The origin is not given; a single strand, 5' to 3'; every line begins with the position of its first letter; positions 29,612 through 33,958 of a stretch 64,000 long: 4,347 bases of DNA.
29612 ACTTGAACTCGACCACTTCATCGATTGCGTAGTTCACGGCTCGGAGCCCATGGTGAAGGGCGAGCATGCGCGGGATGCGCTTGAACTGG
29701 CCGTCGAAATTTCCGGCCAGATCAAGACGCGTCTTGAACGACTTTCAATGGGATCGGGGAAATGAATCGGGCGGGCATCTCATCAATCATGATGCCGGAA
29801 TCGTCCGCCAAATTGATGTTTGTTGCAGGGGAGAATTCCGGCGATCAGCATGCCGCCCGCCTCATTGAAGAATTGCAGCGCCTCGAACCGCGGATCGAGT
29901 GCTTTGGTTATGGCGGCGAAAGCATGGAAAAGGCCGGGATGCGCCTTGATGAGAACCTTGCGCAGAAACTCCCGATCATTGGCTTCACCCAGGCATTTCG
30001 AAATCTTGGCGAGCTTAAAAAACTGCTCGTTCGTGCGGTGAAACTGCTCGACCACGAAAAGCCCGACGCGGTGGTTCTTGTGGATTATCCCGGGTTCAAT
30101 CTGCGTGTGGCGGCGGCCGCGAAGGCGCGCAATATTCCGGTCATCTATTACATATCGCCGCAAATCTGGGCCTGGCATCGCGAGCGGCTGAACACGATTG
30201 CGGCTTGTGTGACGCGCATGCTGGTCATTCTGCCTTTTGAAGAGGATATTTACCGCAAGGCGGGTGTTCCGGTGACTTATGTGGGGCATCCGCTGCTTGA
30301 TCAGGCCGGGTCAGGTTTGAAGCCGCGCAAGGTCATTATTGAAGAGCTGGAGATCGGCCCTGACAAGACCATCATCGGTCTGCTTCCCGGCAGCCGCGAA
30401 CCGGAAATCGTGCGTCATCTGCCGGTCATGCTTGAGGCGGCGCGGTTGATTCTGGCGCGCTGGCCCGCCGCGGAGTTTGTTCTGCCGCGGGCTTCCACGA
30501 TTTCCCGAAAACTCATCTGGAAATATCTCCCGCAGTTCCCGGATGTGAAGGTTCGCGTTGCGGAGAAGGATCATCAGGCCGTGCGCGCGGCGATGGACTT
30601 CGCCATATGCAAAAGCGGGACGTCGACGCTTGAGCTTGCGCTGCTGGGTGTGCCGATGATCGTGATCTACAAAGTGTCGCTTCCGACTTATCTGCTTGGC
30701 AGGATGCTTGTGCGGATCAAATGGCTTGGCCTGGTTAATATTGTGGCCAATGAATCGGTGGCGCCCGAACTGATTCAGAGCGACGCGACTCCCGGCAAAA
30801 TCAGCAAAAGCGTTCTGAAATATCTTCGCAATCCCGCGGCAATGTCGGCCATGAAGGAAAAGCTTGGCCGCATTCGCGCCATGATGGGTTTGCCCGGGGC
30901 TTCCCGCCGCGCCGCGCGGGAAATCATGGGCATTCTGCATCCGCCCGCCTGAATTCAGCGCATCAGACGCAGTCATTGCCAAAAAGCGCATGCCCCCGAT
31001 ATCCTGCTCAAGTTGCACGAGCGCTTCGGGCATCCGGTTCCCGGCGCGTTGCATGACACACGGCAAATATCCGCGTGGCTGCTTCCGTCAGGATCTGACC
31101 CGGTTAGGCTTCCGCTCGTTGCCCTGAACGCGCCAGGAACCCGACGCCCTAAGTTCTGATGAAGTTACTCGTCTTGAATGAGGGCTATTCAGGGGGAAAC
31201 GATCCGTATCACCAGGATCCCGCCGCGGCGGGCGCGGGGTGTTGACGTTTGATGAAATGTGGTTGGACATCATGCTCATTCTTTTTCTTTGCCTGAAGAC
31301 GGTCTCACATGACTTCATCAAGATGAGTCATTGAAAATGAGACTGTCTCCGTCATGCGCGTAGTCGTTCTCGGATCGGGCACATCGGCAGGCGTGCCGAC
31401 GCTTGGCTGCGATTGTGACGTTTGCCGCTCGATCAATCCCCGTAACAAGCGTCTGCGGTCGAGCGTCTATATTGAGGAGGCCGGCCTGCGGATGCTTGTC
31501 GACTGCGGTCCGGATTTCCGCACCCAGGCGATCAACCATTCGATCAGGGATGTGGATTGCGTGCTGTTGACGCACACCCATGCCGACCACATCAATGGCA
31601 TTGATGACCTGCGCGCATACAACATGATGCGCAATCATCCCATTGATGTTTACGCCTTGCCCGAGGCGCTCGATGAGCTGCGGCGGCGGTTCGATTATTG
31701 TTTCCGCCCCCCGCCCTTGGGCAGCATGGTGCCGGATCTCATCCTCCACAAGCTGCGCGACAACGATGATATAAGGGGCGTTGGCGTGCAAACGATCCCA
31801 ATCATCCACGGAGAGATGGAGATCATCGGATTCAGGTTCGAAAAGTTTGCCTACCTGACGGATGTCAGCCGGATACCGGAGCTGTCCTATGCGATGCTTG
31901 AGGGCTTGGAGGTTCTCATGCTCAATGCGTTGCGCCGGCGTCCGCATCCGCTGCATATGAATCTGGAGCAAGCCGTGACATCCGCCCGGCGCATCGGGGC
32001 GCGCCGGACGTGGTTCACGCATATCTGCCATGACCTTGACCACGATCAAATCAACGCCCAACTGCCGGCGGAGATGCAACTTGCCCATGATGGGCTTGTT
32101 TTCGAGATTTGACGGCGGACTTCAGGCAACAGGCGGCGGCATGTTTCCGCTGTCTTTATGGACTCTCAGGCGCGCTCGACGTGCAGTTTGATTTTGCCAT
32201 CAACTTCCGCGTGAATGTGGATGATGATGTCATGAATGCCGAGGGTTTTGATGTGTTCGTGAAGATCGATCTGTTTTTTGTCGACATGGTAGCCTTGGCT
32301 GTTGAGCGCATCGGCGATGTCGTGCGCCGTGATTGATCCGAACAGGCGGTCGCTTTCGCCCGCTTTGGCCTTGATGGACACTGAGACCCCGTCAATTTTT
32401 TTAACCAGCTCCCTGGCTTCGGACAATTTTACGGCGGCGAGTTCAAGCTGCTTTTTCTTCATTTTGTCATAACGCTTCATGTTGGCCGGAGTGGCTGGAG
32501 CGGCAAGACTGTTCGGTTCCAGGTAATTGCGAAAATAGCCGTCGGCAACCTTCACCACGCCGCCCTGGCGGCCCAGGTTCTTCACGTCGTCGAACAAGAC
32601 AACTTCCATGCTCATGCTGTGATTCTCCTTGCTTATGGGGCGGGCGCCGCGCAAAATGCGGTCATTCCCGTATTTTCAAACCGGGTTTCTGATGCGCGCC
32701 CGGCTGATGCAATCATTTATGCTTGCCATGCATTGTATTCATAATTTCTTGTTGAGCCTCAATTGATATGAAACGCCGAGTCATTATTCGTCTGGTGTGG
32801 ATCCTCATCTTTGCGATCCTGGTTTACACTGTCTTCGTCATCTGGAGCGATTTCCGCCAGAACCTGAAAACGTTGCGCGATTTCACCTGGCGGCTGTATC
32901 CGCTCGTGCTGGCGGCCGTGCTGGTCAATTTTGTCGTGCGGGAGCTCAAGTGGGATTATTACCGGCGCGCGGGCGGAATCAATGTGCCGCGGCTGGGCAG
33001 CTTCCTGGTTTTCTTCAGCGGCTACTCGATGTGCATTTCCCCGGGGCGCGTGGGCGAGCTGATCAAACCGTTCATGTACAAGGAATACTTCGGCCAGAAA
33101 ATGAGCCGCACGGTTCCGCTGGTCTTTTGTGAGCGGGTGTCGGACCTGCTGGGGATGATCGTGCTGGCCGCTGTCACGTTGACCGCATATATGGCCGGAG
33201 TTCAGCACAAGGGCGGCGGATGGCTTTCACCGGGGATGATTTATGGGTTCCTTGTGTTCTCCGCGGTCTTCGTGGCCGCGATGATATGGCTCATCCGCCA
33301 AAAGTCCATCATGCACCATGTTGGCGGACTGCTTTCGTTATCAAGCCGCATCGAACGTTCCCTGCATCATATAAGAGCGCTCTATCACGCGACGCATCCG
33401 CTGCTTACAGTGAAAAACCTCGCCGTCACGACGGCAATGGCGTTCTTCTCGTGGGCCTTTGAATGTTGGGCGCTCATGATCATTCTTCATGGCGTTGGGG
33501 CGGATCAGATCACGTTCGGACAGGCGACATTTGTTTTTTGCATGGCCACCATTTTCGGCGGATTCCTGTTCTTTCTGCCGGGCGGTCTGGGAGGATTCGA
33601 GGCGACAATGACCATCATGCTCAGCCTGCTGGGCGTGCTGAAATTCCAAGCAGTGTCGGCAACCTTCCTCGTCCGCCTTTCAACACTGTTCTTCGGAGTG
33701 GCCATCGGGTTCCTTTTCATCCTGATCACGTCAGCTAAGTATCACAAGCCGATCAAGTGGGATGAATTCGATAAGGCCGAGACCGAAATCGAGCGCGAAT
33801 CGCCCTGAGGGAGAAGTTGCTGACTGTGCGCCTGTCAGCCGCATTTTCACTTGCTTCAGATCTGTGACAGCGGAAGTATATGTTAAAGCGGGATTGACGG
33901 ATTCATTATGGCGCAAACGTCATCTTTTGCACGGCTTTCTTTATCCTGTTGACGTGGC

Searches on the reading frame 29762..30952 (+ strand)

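Call 40: search_protein_families(library=pfam, proteins=[window:29762-30952:+], max_evalue=0.0001)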
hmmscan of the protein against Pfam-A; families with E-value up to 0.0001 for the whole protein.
window:29762-30952:+ (396 aa): 1 family
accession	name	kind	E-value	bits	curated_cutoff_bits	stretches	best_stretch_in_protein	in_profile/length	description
PF02684.21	LpxB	-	3.9e-90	302.9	22.6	1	19-360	2-344/374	Lipid-A-disaccharide synthetase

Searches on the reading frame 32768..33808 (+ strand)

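Call 40: search_protein_families(library=pfam, proteins=[window:32768-33808:+], max_evalue=0.0001)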
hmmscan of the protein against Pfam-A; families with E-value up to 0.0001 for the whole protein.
window:32768-33808:+ (346 aa): 1 family
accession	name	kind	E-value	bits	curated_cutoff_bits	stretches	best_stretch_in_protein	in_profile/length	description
PF03706.18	LPG_synthase_TM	-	3.6e-38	132.2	33.4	1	14-314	2-302/302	Lysylphosphatidylglycerol synthase TM region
